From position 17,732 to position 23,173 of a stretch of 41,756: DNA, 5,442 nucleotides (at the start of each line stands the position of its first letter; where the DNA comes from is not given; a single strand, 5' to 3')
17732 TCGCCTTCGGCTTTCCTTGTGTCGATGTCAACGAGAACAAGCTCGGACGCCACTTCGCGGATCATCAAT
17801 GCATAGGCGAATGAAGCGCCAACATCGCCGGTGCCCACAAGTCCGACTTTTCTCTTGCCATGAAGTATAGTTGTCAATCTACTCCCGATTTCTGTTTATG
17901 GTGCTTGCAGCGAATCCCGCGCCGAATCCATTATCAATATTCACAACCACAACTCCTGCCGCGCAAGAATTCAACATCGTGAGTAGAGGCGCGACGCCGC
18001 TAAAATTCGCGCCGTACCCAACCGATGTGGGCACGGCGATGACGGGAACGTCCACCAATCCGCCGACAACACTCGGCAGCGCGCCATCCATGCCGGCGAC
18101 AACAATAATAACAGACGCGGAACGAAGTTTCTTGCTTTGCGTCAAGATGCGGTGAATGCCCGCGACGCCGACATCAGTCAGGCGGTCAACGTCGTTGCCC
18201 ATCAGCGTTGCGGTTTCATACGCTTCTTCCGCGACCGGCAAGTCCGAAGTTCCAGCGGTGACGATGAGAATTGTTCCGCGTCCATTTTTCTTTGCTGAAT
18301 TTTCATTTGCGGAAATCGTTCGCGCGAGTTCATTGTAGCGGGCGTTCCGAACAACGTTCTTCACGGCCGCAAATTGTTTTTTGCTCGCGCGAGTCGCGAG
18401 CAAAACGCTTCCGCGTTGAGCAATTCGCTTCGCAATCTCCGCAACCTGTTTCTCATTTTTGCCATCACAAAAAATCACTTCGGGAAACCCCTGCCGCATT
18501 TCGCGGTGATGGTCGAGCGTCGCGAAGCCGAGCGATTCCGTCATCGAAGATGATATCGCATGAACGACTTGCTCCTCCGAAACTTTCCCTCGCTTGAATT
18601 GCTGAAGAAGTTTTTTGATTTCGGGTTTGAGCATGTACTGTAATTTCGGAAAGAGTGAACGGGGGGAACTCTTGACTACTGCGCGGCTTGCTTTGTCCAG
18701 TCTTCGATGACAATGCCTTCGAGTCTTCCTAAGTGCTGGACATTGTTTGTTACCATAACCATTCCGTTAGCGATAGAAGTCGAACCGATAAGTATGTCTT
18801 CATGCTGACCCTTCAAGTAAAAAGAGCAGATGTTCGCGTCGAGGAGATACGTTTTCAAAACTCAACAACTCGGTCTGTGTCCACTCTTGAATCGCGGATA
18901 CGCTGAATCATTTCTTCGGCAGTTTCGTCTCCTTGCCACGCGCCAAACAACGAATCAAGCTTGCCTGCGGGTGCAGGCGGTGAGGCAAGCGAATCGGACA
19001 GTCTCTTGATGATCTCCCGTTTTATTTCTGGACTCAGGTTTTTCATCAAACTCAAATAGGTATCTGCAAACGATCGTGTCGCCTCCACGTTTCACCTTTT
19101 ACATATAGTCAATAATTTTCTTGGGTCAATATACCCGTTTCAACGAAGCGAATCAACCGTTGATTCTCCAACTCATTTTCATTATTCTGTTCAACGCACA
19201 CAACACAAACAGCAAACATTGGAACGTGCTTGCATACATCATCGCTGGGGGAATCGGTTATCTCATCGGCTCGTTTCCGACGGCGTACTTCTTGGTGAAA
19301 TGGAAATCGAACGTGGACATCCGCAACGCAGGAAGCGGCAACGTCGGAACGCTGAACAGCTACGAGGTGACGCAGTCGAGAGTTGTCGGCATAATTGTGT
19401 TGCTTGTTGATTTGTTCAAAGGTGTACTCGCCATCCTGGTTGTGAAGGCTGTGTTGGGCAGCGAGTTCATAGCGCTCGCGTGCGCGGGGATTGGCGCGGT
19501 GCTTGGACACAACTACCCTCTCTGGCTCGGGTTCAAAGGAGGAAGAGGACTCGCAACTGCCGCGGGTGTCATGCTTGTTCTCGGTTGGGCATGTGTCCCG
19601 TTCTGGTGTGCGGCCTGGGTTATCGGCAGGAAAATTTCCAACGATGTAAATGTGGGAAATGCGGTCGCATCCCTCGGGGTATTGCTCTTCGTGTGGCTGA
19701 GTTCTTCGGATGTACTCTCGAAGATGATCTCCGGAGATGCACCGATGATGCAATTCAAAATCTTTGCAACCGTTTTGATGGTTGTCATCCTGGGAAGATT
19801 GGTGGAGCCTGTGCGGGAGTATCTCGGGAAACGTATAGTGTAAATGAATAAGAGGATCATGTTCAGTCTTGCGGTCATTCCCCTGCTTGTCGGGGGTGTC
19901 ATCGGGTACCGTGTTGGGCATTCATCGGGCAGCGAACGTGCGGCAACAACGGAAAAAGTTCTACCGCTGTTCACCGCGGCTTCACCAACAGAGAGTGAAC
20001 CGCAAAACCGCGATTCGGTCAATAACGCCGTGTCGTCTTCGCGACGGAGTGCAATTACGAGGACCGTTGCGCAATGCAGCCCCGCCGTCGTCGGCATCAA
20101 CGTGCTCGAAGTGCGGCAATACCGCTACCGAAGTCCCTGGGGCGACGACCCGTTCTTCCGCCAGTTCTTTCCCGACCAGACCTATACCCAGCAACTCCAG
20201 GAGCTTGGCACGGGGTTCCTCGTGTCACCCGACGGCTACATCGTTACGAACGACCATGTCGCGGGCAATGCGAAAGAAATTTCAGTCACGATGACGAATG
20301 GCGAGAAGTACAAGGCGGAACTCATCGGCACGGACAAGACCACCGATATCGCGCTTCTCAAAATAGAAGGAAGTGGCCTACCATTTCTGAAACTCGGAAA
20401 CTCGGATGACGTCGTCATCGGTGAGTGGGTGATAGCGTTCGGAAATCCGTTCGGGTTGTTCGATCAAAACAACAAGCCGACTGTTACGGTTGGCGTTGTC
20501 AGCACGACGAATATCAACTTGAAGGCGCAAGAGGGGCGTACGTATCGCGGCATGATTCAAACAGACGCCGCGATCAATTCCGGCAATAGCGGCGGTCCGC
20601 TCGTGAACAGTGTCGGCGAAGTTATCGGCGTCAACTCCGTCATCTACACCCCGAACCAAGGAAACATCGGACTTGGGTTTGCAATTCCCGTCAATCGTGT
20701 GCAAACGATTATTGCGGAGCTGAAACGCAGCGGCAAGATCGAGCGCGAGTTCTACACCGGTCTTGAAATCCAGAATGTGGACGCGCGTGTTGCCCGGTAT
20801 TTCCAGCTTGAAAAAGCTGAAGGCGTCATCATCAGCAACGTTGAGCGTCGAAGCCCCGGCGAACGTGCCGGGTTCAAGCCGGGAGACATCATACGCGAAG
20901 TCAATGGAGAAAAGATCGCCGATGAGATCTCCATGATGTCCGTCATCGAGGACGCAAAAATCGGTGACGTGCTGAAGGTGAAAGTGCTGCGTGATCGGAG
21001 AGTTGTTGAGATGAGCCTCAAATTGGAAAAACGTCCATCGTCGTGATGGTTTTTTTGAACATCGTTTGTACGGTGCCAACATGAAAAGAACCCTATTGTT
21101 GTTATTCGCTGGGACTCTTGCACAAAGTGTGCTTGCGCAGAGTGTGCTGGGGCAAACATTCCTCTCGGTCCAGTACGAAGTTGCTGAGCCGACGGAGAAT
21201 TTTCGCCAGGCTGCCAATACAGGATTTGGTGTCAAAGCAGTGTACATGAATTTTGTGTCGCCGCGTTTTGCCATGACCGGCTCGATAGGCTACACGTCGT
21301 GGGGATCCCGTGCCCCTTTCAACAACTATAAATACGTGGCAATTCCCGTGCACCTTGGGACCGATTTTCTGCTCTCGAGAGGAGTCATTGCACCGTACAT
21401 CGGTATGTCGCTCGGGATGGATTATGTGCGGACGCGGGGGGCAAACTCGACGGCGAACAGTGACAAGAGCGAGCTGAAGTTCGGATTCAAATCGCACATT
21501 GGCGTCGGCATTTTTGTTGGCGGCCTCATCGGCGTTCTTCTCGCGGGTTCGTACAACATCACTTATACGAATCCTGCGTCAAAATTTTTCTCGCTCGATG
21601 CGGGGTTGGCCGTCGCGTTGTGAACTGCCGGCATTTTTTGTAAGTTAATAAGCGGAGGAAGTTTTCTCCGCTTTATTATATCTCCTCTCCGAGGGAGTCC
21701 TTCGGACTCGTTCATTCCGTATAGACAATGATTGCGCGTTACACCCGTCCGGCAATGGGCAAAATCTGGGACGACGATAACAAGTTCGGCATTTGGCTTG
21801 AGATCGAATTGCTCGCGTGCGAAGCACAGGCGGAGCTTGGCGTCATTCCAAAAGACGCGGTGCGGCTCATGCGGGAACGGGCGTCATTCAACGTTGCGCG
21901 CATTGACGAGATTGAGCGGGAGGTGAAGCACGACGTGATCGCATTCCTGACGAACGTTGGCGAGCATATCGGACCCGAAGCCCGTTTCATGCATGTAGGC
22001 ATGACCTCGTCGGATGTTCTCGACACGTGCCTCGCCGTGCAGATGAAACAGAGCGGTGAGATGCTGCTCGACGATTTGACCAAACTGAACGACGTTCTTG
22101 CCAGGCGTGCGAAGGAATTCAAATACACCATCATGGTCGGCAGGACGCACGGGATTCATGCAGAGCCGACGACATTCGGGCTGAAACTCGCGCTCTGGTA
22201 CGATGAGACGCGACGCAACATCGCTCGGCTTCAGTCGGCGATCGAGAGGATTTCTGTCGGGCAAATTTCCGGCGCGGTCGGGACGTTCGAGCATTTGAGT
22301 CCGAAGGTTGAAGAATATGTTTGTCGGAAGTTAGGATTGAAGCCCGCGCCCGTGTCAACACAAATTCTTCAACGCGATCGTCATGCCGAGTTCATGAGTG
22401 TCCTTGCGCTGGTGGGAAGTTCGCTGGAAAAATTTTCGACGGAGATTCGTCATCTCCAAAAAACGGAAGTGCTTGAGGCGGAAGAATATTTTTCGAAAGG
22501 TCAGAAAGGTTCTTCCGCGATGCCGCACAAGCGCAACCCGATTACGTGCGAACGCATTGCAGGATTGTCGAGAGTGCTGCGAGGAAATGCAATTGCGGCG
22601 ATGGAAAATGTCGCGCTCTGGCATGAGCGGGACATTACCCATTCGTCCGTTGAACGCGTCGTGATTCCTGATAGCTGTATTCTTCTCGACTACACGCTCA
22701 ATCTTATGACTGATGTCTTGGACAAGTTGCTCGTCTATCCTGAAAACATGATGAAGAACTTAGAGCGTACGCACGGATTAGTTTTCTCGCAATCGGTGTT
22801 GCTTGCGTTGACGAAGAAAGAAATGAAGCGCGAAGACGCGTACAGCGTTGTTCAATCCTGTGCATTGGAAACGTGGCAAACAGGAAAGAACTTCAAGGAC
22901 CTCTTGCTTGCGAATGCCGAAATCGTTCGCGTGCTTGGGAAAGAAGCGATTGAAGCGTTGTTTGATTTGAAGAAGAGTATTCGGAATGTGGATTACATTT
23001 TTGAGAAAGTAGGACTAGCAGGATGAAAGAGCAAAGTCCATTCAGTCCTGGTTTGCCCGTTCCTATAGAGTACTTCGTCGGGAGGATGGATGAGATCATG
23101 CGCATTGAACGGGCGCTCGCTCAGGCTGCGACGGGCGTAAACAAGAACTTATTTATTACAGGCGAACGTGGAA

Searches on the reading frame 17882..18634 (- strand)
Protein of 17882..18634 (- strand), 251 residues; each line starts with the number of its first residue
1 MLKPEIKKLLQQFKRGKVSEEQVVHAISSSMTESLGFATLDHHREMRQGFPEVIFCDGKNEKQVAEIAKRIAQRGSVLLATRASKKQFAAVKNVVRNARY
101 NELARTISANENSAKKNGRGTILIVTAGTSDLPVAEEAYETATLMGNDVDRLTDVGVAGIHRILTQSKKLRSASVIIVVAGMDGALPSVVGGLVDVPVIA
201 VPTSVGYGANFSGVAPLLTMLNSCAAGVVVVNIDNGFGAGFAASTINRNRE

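Call 10: search_protein_families(library=pfam, proteins=[window:17882-18634:-], max_evalue=0.001)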
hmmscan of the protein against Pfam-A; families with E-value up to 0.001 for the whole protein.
window:17882-18634:- (251 aa): 1 family
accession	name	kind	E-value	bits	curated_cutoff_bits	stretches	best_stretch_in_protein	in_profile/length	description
PF00731.26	AIRC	-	7e-14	52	30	1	122-247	2-127/148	AIR carboxylase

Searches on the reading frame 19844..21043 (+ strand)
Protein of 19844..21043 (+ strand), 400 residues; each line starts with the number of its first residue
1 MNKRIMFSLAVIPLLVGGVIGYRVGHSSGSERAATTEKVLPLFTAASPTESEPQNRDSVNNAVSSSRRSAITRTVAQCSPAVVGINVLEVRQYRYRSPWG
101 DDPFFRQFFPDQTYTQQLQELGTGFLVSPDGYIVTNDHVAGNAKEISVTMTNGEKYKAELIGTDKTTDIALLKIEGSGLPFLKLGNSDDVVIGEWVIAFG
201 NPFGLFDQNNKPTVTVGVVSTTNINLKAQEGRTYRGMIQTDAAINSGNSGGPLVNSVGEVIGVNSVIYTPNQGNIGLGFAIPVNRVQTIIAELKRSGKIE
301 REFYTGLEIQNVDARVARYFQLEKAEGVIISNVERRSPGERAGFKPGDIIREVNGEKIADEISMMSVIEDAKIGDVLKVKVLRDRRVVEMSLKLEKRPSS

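Call 10: search_protein_families(library=pfam, proteins=[window:19844-21043:+], max_evalue=0.001)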
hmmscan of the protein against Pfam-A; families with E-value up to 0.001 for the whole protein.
window:19844-21043:+ (400 aa): 6 families
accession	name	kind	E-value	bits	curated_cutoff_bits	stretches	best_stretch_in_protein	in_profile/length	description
PF13365.12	Trypsin_2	-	1.3e-34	120.4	27.6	1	122-263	1-144/144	Trypsin-like peptidase domain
PF00089.32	Trypsin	-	5.8e-24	85.6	20.6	1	119-290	24-220/220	Trypsin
PF13180.12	PDZ_2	-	2e-14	54.1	27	1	322-394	12-80/80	PDZ domain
PF17820.7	PDZ_6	-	1.1e-09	38.3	27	1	329-362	1-34/54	PDZ domain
PF00595.29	PDZ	-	1.7e-08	35.1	23.2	1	305-381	12-80/81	PDZ domain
PF10459.15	Peptidase_S46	-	4.2e-05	22.9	22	0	118-142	45-69/698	Peptidase S46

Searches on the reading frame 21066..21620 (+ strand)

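Call 55: search_protein_families(library=pfam, proteins=[window:21066-21620:+], max_evalue=0.0001)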
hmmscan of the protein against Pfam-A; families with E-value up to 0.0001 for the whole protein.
window:21066-21620:+ (185 aa): 1 family
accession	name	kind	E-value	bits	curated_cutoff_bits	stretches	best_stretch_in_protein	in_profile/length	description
PF13505.12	OMP_b-brl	-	9.3e-08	32.9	28.7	1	11-169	2-156/175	Outer membrane protein beta-barrel domain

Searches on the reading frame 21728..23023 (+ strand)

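Call 55: search_protein_families(library=pfam, proteins=[window:21728-23023:+], max_evalue=0.0001)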
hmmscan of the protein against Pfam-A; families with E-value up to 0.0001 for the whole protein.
window:21728-23023:+ (432 aa): 2 families
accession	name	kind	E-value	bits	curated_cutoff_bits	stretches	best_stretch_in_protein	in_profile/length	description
PF00206.25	Lyase_1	-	4.5e-60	204.1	27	1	6-284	6-310/312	Lyase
PF10397.14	ADSL_C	-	2.6e-22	79.4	32.7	1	350-428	1-79/79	Adenylosuccinate lyase C-terminus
